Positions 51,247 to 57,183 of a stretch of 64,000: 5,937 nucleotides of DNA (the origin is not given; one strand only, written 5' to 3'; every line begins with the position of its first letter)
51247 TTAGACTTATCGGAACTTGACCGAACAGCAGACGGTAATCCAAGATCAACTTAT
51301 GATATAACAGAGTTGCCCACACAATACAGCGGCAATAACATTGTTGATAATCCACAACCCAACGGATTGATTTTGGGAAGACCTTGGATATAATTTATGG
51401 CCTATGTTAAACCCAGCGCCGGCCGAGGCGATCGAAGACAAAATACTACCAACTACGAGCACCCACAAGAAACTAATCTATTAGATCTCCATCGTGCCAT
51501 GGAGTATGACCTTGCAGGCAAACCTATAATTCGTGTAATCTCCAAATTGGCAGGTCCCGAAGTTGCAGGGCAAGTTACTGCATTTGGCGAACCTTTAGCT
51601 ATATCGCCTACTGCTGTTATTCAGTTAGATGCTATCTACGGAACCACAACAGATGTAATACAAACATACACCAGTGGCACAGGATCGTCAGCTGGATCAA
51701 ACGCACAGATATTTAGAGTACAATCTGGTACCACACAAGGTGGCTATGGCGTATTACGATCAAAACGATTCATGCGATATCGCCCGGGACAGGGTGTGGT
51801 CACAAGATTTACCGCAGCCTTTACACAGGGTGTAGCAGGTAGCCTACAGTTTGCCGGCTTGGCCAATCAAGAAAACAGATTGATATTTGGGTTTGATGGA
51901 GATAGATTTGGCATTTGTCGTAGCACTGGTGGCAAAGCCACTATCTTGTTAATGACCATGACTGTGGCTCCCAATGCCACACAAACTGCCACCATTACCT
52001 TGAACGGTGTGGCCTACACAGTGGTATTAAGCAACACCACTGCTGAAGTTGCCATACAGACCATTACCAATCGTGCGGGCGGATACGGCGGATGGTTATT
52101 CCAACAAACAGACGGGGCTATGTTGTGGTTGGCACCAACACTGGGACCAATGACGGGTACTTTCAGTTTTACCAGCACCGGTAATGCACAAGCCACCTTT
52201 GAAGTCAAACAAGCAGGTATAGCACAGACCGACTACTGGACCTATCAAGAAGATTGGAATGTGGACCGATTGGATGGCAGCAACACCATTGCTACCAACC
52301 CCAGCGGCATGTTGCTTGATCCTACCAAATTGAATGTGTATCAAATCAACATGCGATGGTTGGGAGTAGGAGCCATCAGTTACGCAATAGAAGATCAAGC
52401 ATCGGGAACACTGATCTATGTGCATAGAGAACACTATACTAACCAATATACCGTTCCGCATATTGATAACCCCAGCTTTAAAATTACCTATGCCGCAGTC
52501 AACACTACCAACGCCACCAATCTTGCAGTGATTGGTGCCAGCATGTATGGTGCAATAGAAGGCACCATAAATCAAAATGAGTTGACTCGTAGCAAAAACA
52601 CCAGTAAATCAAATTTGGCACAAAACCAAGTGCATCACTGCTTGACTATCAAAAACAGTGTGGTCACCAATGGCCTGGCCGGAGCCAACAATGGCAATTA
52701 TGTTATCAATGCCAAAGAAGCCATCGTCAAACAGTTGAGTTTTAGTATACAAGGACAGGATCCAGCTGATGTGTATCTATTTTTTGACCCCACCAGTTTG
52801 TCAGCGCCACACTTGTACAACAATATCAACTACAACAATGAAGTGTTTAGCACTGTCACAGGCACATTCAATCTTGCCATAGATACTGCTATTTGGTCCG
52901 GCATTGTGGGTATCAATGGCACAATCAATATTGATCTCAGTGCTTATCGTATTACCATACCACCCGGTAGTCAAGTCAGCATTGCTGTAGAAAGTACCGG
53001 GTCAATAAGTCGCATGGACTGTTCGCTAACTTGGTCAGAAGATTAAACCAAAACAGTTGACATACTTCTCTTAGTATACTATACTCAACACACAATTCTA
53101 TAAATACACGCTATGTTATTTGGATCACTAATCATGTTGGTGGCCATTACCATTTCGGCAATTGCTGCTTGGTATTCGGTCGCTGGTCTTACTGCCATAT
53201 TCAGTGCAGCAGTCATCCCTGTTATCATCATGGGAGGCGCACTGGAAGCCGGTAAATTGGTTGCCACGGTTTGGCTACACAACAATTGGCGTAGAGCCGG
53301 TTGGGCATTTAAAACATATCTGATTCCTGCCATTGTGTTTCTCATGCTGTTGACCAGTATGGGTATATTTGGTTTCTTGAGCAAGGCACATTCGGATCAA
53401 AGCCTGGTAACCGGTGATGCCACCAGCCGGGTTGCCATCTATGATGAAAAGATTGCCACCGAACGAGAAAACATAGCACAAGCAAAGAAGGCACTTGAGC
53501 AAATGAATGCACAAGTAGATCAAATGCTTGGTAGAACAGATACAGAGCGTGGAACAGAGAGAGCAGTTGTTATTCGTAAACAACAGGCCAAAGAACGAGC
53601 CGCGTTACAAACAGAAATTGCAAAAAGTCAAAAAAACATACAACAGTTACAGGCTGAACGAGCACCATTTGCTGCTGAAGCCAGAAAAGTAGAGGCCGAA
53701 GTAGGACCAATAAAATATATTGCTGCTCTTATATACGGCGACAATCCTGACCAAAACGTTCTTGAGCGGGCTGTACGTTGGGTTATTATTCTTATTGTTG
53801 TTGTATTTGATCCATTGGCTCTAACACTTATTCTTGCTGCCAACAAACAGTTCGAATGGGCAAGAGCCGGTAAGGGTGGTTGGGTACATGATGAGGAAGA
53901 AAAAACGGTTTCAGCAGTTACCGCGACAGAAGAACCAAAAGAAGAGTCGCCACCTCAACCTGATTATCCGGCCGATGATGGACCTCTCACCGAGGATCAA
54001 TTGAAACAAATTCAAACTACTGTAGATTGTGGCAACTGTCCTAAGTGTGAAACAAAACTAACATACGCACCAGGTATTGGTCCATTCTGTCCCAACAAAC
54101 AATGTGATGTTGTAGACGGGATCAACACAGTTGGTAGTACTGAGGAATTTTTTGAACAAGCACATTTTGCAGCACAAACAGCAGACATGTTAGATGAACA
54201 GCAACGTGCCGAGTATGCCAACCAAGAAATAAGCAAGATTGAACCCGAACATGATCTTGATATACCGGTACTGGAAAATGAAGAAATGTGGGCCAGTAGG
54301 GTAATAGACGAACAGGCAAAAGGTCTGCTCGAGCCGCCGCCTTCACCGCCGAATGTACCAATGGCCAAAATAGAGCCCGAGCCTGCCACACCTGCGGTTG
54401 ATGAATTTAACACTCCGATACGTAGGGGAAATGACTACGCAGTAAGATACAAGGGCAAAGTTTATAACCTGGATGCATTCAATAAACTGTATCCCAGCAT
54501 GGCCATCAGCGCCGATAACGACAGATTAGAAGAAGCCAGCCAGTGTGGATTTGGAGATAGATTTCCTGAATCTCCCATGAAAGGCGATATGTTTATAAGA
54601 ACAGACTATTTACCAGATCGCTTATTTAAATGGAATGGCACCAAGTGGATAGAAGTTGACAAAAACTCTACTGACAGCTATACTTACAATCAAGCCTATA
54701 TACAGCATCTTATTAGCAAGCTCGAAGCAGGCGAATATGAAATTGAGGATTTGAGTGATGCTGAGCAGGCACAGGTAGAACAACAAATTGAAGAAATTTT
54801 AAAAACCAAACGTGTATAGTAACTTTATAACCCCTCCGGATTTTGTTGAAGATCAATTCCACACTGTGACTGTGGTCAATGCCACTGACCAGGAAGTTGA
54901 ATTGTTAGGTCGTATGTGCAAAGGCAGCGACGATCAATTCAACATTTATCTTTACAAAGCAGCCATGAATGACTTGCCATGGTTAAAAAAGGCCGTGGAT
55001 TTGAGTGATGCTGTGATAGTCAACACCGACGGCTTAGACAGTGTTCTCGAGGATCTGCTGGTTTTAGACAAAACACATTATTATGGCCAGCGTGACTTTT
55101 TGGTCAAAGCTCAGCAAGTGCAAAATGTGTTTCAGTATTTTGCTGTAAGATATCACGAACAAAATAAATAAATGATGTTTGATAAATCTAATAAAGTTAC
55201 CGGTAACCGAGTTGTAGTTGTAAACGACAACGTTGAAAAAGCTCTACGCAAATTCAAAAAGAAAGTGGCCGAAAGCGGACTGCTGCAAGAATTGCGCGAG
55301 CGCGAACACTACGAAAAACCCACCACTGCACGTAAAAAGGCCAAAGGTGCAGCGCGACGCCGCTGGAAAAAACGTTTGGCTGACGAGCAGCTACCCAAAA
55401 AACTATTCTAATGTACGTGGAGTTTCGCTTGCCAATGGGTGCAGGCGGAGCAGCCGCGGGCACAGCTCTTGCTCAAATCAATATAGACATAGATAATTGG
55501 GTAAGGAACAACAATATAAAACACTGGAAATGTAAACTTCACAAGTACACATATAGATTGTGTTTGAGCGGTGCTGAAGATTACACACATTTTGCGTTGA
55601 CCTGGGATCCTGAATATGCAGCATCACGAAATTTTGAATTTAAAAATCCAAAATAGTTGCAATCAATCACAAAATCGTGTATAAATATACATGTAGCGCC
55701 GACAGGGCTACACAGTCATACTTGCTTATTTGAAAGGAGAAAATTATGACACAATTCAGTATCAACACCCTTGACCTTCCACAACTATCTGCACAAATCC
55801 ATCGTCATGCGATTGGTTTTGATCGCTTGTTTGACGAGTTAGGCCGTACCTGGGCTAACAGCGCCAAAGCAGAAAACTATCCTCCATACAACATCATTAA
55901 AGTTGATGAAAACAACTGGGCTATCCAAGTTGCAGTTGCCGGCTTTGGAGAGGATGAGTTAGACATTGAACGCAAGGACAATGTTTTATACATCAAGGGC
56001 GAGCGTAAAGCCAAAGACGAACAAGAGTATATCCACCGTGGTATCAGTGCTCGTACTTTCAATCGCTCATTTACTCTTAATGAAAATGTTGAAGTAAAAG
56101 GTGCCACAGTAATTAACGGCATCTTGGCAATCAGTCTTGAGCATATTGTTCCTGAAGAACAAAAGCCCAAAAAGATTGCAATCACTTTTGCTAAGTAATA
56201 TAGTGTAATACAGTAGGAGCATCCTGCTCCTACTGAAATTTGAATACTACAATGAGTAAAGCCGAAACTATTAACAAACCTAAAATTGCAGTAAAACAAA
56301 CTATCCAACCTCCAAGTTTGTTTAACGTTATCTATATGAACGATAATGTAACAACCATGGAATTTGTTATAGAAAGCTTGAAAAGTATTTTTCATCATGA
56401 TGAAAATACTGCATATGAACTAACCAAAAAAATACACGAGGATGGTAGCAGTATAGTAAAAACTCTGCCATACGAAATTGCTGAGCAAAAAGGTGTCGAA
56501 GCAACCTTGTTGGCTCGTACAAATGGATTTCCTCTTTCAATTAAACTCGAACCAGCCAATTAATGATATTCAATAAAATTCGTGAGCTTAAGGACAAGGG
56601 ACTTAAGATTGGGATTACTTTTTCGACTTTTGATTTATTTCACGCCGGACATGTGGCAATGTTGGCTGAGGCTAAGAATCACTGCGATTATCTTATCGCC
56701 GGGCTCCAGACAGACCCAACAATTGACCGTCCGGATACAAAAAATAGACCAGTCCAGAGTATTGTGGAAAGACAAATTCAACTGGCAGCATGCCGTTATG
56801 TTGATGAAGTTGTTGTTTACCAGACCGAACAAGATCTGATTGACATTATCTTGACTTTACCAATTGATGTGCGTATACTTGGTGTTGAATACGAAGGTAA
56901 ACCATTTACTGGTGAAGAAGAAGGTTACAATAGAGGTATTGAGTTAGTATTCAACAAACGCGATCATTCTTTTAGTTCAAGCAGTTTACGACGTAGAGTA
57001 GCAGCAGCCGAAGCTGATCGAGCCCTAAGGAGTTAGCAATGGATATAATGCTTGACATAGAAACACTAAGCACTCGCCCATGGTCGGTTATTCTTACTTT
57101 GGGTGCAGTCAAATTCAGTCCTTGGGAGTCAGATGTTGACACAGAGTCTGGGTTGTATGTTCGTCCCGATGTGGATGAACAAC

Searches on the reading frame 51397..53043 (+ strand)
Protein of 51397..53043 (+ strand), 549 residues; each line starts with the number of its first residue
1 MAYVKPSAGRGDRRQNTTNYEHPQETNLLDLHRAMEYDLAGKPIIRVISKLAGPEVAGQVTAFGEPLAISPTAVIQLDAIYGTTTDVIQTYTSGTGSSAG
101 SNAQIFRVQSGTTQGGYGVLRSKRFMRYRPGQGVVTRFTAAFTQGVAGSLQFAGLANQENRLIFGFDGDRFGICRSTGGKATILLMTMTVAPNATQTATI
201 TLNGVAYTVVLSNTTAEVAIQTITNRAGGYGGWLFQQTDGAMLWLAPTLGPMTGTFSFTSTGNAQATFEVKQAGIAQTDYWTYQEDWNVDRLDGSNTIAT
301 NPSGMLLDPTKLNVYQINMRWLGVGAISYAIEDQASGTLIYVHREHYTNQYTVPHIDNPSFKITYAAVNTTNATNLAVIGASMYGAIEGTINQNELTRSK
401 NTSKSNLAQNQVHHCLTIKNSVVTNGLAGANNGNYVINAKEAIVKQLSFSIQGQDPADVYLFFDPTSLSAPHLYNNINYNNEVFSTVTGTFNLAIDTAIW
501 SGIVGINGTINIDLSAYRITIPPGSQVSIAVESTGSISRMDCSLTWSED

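Call 3: search_protein_families(library=pfam, proteins=[window:51397-53043:+], max_evalue=1)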
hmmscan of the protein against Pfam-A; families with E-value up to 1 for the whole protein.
window:51397-53043:+ (549 aa): 0 families

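Call 4: search_protein_families(library=phrogs, proteins=[window:51397-53043:+], max_evalue=0.1)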
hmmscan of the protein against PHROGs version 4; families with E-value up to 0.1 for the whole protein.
window:51397-53043:+ (549 aa): 1 family
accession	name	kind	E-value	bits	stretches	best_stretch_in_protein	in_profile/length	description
phrog_1645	-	head and packaging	1.4e-19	71.2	1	47-430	39-325/440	virion structural protein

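Call 9: search_dna_similar(query=window:51397-53043:+, collection=phages, mode=protein, max_rows=25)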
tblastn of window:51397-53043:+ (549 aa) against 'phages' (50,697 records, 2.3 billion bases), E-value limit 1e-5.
Records with a match: 10; places in all: 10; records where one place covers at least 80% of the query: 7.
Best place of each record, by identity: <60% 10.
By first word of the organism name: Synechococcus 7; Puniceispirillum 2; uncultured 1.
By host as written in the record: Synechococcus sp. MW02 5; Synechococcus sp. WH 7803 2; Candidatus Puniceispirillum marinum IMCC1322 2; - 1.
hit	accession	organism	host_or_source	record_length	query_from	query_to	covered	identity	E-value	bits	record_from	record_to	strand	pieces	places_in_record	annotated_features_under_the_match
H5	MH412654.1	Synechococcus phage S-T4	Synechococcus sp. WH 7803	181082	15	549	97%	37.2%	7e-83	288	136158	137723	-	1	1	virion structural protein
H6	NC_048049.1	Synechococcus phage S-T4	Synechococcus sp. WH 7803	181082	15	549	97%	37.2%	7e-83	288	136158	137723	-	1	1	virion structural protein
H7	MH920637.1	Synechococcus phage S-B43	Synechococcus sp. MW02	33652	62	549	89%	38.6%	1e-82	287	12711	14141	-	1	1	hypothetical protein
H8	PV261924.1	Synechococcus phage RN05-S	Synechococcus sp. MW02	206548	62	549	89%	38.6%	1e-82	287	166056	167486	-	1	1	virion structural protein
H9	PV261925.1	Synechococcus phage RB11-B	Synechococcus sp. MW02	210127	62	549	89%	38.6%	1e-82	287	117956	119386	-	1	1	virion structural protein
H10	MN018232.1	Synechococcus phage S-B43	Synechococcus sp. MW02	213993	62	549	89%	38.6%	1e-82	287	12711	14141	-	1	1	hypothetical protein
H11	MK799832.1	Synechococcus phage S-B05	Synechococcus sp. MW02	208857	62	549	89%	38.4%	4e-82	285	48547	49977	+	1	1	virion structural protein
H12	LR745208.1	uncultured phage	metagenomic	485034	59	361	55%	29.7%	7e-30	131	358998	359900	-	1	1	record has no annotation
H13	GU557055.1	Puniceispirillum phage HMO-2011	Candidatus Puniceispirillum marinum ...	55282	284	365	15%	32.9%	3e-6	56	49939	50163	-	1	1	putative phage structural protein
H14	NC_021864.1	Puniceispirillum phage HMO-2011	Candidatus Puniceispirillum marinum ...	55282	284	365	15%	32.9%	3e-6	56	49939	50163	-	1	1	virion structural protein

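Call 14: get_annotated_region(hit=H5, flank=5000)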
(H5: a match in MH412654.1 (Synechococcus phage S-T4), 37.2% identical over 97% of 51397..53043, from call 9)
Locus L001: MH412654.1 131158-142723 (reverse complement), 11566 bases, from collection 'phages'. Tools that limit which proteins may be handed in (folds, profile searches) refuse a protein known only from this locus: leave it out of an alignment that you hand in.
description: Synechococcus phage S-T4, complete genome.
organism: Synechococcus phage S-T4 (NCBI taxid 2268578)
taxonomy: Viruses; Duplodnaviria; Heunggongvirae; Uroviricota; Caudoviricetes; Kyanoviridae; Tamkungvirus; Tamkungvirus ST4
host: Synechococcus sp. WH 7803; source: -; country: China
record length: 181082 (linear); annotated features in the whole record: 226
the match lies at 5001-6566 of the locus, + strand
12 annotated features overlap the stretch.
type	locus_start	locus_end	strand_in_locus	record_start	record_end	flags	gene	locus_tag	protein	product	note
CDS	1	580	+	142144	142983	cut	-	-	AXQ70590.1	neck protein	Phage neck protein #Gp13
CDS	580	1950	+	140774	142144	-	-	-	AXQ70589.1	neck protein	-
CDS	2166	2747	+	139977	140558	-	-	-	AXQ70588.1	tail assembly protein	-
CDS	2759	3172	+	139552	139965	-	-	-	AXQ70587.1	terminase small subunit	-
CDS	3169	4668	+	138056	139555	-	-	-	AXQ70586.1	hypothetical protein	-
CDS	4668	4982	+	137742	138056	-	-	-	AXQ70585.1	hypothetical protein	-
CDS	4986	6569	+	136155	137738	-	-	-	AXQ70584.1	virion structural protein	-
CDS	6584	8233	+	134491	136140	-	-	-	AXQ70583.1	terminase large subunit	-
CDS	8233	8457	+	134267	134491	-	-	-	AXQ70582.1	hypothetical protein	-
CDS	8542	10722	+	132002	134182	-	-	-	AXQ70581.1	tail sheath monomer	-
CDS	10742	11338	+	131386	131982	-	-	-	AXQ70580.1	tail tube monomer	-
CDS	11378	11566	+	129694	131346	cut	-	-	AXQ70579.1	portal vertex of the head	-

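Call 41: find_homologous_proteins(query=window:51397-53043:+, max_evalue=0.00001)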
Query window:51397-53043:+ (549 aa): 503 proteins with E <= 0.00001 among 8000 candidates; the best 120 are listed.
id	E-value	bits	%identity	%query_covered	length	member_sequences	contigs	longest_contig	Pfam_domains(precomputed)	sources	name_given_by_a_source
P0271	0.0e+0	1181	96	100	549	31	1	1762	-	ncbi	-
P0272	0.0e+0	1071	86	100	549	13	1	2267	-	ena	-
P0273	0.0e+0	1051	85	100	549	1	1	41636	-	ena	-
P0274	0.0e+0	1051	85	100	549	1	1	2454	-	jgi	jgi:hypothetical protein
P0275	0.0e+0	1040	86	99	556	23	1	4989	-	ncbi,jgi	-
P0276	0.0e+0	1014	81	100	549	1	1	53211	-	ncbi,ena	-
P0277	0.0e+0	1012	89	94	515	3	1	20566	-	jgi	jgi:hypothetical protein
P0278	2.3e-298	1008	83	97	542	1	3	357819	-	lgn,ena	-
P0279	3.4e-297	1004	83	97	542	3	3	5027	-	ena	-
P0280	5.1e-296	1000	80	100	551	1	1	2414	-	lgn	-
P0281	7.1e-295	997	80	100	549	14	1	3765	-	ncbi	-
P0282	7.2e-295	997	80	100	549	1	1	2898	-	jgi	jgi:hypothetical protein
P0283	4.3e-292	988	80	100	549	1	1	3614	-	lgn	-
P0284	9.0e-292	986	81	98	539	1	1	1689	-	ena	-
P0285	1.6e-291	986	80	100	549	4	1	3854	-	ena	-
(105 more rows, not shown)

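Call 53: predict_structure(alignment_id=A3)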
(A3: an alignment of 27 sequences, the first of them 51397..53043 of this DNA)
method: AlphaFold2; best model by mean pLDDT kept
length: 549 residues; sequences in the alignment: 27
mean_pLDDT: 72.2   pTM: 0.64
mean pLDDT of the five models: 72.2, 69.7, 69.6, 68.3, 65.3
residues with pLDDT >= 90: 136; 70-90: 198; 50-70: 116; < 50: 99
segments of 3 or more residues with pLDDT < 50: 1-33, 45-68, 213-241, 246-248, 426-432
pLDDT, mean of each block of 10 residues (from residue 1): 34 39 42 53 43 34 43 75 68 75 77 84 74 83 92 85 93 84 64 57 57 45 38 43 51 60 67 76 91 83 87 88 72 82 79 70 88 89 78 71 93 93 53 62 90 93 85 71 86 87 92 80 86 94 88
secondary structure, 60 per line:
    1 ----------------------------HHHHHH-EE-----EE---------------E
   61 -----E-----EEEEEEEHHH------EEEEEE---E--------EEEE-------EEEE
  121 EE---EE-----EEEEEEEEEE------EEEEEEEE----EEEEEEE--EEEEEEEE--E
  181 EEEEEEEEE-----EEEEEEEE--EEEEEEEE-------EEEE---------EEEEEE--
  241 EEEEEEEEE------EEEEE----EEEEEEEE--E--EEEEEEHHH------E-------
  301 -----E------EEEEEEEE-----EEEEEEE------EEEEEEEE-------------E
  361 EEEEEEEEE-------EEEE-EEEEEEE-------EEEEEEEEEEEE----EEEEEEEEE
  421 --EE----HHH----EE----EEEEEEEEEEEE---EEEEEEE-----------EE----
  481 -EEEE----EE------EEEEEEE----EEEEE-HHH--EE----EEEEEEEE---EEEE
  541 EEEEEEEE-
elements in order: H29-34 E72-78 E88-93 E106-109 E117-122 E133-142 E149-156 E161-167 E170-177 E180-189 E195-202 E205-212 E220-223 E233-238 E241-249 E256-260 E265-272 E278-283 E313-320 E326-332 E339-346 E360-369 E377-380 E382-388 E396-407 E412-420 E442-453 E457-463 E482-485 E498-504 E509-513 E526-533 E537-548

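Call 56: fold_search(model_id=the predicted structure, library=pdb)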
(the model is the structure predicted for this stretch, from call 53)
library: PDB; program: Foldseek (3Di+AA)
matches with E <= 10: 500; with E <= 0.001: 100
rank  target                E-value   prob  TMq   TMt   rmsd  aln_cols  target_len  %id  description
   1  4d69_G                1.9e-05  1.00  0.22  0.45  15.1       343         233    7  SOYBEAN AGGLUTININ FROM GLYCINE MAX IN COMPLEX WITH THE ANTIGEN Tn (released 2014-11-19)
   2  5j7o_B                2.8e-05  0.23  0.08  0.08  32.5       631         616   10  Faustovirus major capsid protein (released 2016-05-18)
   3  4m01_C                3.0e-05  1.00  0.23  0.36  19.1       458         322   11  N terminal fragment(residues 245-575) of binding region of SraP (released 2014-06-18)
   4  1sbd_A                3.5e-05  1.00  0.21  0.44  16.4       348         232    7  SOYBEAN AGGLUTININ COMPLEXED WITH 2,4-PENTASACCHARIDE (released 1998-04-22)
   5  5t7p_A                4.5e-05  1.00  0.20  0.41  16.9       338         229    8  Crystal structure of Pisum arvense lectin (PAL) complexed with X-Man (released 2017-08-09)
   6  2sba_A                4.7e-05  1.00  0.21  0.45  16.5       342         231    8  SOYBEAN AGGLUTININ COMPLEXED WITH 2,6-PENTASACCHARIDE (released 1998-12-09)
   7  4ind_A                4.7e-05  0.89  0.14  0.19  20.3       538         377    8  The Triple Jelly Roll Fold and Turret Assembly in an Archaeal Virus (released 2013-01-23)
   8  1g9f_A                4.9e-05  1.00  0.21  0.43  15.6       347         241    7  CRYSTAL STRUCTURE OF THE SOYBEAN AGGLUTININ IN A COMPLEX WITH A BIANTENNARY BLOOD GROUP ANTIGEN ANALOG (released 2001-06-13)
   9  4d69_B                4.9e-05  1.00  0.21  0.43  15.4       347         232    7  SOYBEAN AGGLUTININ FROM GLYCINE MAX IN COMPLEX WITH THE ANTIGEN Tn (released 2014-11-19)
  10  5j7o_F                5.7e-05  0.14  0.07  0.07  32.8       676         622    7  Faustovirus major capsid protein (released 2016-05-18)
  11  9n6a                  6.0e-05  0.99  0.20  0.28  23.4       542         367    8  GP23 C-termimal receptor binding domain from TM4 phage (released 2026-02-18)
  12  3ujo_C                6.3e-05  1.00  0.22  0.44  15.2       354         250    8  Galactose-specific seed lectin from Dolichos lablab in complex with adenine and galactose (released 2012-11-14)
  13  1g7y_E                6.7e-05  1.00  0.22  0.43  16.4       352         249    9  THE CRYSTAL STRUCTURE OF THE 58KD VEGETATIVE LECTIN FROM THE TROPICAL LEGUME DOLICHOS BIFLORUS (released 2000-11-29)
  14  1g7y_B                8.1e-05  1.00  0.22  0.43  16.4       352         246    9  THE CRYSTAL STRUCTURE OF THE 58KD VEGETATIVE LECTIN FROM THE TROPICAL LEGUME DOLICHOS BIFLORUS (released 2000-11-29)
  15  3n35                  8.1e-05  1.00  0.23  0.46  15.7       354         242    6  Erythrina corallodendron lectin mutant (Y106G) with N-Acetylgalactosamine (released 2011-03-30)
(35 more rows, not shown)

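Call 87: search_protein_families(library=phrogs, proteins=[L001:4668-4979:+, L001:3169-4665:+], max_evalue=0.001)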
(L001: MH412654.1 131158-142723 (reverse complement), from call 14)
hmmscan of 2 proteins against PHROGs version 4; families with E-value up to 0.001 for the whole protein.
L001:4668-4979:+ (104 aa): 1 family
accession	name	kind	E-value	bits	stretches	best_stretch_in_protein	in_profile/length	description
phrog_1742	-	unknown function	1.2e-39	135.6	1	1-98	1-98/108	-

L001:3169-4665:+ (499 aa): 12 families
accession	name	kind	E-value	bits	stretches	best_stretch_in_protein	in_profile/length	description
phrog_727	-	unknown function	7.2e-131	438.4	1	2-499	111-430/450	-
phrog_3477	-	unknown function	1.6e-108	365.4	3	6-125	4-122/928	-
phrog_11180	-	unknown function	2.5e-49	168.4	1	415-499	57-141/141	-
phrog_30733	-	unknown function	3.1e-47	162.6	1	394-499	230-336/336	-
phrog_12753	-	unknown function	7.3e-46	158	1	6-111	4-108/232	-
phrog_4689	-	unknown function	8.5e-45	152.3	1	414-499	14-99/99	-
phrog_10538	-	unknown function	7.5e-37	128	1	416-499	75-156/156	-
phrog_28131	-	unknown function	2.1e-27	97.2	2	415-499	291-372/372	-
phrog_10346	-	unknown function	6.7e-22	79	2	423-499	448-525/525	-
phrog_38880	-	unknown function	7.6e-21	76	1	178-239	140-201/324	-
phrog_9737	-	unknown function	2.1e-05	25.3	1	188-280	226-273/297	-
phrog_4359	-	unknown function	2.4e-05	25.4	1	242-280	160-197/262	-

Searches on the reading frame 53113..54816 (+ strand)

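Call 3: search_protein_families(library=pfam, proteins=[window:53113-54816:+], max_evalue=1)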
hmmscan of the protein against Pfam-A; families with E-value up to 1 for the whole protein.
window:53113-54816:+ (568 aa): 5 families
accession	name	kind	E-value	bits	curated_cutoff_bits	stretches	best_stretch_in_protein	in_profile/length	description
PF14362.11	DUF4407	-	0.00053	19.8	31.3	1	98-239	127-280/297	Domain of unknown function (DUF4407)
PF00335.26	Tetraspanin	-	0.0064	16.6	32.1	1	2-118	7-104/225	Tetraspanin family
PF03884.20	YacG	-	0.12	12.5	25.5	1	308-335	2-30/52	DNA gyrase inhibitor YacG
PF11774.14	Lsr2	-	0.24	11.5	29.6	0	168-193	32-57/58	Lsr2 dimerization domain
PF21769.2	vRNAP_dom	-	0.72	10.6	27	1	85-138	91-144/145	Virion DNA-directed RNA polymerase domain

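Call 4: search_protein_families(library=phrogs, proteins=[window:53113-54816:+], max_evalue=0.1)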
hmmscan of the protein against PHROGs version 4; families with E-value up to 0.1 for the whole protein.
window:53113-54816:+ (568 aa): 3 families
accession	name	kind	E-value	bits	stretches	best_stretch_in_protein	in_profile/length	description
phrog_11591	-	head and packaging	2.9e-07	31.2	1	473-536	410-475/497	virion structural protein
phrog_33574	-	unknown function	0.0048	17.5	0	465-550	50-129/351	-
phrog_38688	-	unknown function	0.067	11.5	1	492-515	33-57/1564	-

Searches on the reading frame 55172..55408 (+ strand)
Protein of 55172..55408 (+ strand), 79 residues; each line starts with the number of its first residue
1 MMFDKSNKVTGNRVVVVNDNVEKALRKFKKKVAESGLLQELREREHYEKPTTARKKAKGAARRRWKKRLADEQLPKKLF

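Call 91: search_protein_families(library=pfam, proteins=[window:55172-55408:+], max_evalue=0.001)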
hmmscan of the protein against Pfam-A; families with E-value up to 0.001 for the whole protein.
window:55172-55408:+ (79 aa): 1 family
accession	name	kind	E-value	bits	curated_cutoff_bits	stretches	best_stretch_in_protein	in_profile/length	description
PF01165.25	Ribosomal_S21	-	1.9e-16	59.9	27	1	14-64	2-53/55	Ribosomal protein S21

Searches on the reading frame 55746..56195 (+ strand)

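Call 91: search_protein_families(library=pfam, proteins=[window:55746-56195:+], max_evalue=0.001)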
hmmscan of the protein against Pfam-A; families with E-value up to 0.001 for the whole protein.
window:55746-56195:+ (150 aa): 1 family
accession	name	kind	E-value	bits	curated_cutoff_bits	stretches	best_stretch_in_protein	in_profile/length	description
PF00011.27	HSP20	-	1.3e-20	73.8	20.8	1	51-147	2-102/102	Hsp20/alpha crystallin family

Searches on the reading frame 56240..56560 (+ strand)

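Call 91: search_protein_families(library=pfam, proteins=[window:56240-56560:+], max_evalue=0.001)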
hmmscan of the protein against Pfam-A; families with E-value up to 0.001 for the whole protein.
window:56240-56560:+ (107 aa): 1 family
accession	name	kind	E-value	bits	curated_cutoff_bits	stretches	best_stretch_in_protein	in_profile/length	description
PF02617.22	ClpS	-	6.9e-23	80.7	23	1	24-101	2-79/80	ATP-dependent Clp protease adaptor protein ClpS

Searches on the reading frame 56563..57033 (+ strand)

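Call 91: search_protein_families(library=pfam, proteins=[window:56563-57033:+], max_evalue=0.001)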
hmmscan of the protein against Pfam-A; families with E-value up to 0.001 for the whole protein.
window:56563-57033:+ (157 aa): 1 family
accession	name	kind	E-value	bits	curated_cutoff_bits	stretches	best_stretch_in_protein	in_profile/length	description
PF01467.32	CTP_transf_like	-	5.4e-12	46.5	21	1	20-143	3-131/133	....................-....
